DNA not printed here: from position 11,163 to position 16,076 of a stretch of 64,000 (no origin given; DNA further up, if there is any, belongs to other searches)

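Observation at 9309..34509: Complete 18-gene contractile injection system operon with P2/pyocin-like gene order plus eCIS hallmarks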

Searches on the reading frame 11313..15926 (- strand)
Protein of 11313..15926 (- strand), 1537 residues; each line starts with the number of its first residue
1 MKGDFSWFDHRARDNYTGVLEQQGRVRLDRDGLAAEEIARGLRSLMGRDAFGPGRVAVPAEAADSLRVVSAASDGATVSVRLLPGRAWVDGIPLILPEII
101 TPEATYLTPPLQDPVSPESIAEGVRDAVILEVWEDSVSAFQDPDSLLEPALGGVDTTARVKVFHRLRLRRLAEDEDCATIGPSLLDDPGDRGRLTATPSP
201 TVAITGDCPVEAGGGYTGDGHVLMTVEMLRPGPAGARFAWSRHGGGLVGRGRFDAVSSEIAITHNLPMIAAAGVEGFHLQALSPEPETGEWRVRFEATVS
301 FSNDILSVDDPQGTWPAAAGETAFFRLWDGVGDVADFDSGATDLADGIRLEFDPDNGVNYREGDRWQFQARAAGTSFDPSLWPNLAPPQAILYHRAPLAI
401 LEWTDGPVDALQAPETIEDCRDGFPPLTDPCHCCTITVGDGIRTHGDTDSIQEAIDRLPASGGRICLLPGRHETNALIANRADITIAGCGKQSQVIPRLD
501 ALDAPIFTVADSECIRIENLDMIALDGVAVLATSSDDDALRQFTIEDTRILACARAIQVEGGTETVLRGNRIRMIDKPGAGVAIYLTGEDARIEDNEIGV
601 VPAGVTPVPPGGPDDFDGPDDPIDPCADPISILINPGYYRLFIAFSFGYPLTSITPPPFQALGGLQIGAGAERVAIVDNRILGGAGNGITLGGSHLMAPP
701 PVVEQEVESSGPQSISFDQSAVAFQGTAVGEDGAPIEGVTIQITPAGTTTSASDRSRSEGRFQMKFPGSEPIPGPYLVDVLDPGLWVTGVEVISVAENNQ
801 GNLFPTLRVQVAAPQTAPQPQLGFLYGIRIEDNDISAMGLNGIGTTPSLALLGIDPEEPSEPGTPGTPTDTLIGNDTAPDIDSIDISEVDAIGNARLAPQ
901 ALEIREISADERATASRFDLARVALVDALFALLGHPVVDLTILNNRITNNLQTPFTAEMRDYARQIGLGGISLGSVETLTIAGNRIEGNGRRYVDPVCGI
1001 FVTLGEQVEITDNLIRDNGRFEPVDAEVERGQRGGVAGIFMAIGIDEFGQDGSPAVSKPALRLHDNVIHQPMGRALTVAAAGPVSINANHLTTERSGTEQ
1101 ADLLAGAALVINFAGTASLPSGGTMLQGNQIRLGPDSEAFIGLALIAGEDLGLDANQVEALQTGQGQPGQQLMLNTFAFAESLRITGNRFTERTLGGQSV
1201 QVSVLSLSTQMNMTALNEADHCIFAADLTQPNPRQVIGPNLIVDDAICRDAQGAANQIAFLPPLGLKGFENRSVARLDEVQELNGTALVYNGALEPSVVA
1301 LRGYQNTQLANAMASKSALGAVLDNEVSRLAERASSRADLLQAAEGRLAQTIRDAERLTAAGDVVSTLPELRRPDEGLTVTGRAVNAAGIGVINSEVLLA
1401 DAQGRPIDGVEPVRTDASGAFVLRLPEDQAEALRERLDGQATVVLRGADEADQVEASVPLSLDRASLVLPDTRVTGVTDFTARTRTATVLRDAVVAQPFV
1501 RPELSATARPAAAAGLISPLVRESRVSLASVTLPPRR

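Call 6: search_protein_families(library=pfam, proteins=[window:11313-15926:-], max_evalue=0.01)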
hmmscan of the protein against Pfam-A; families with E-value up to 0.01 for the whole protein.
window:11313-15926:- (1537 aa): 5 families
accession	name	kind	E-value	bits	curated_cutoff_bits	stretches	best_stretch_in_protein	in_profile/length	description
PF13229.12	Beta_helix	-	1.5e-11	44.6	25.9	1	940-1019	80-138/158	Right handed beta helix region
PF13620.12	CarboxypepD_reg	-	1.2e-10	42.1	32.3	1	725-803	3-77/82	Carboxypeptidase regulatory-like domain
PF20129.4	DUF6519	-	5.9e-10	38.8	22.4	1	1-169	1-174/593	Family of unknown function (DUF6519)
PF05048.19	NosD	-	4.4e-05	23.5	23.6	0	542-597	115-168/212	Periplasmic copper-binding protein (NosD)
PF02369.22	Big_1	-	0.0011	19.4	34.9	0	719-766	16-66/93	Bacterial Ig-like domain (group 1)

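Call 13: search_protein_families(library=ncbifam, proteins=[window:11313-15926:-], max_evalue=0.01)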
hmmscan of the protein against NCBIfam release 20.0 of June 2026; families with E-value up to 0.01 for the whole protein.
window:11313-15926:- (1537 aa): 1 family
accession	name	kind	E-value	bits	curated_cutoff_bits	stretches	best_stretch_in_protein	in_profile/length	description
TIGR04247.1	NosD_copper_fam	subfamily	0.0047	15.6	300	0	451-598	1-145/377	nitrous oxide reductase family maturation protein NosD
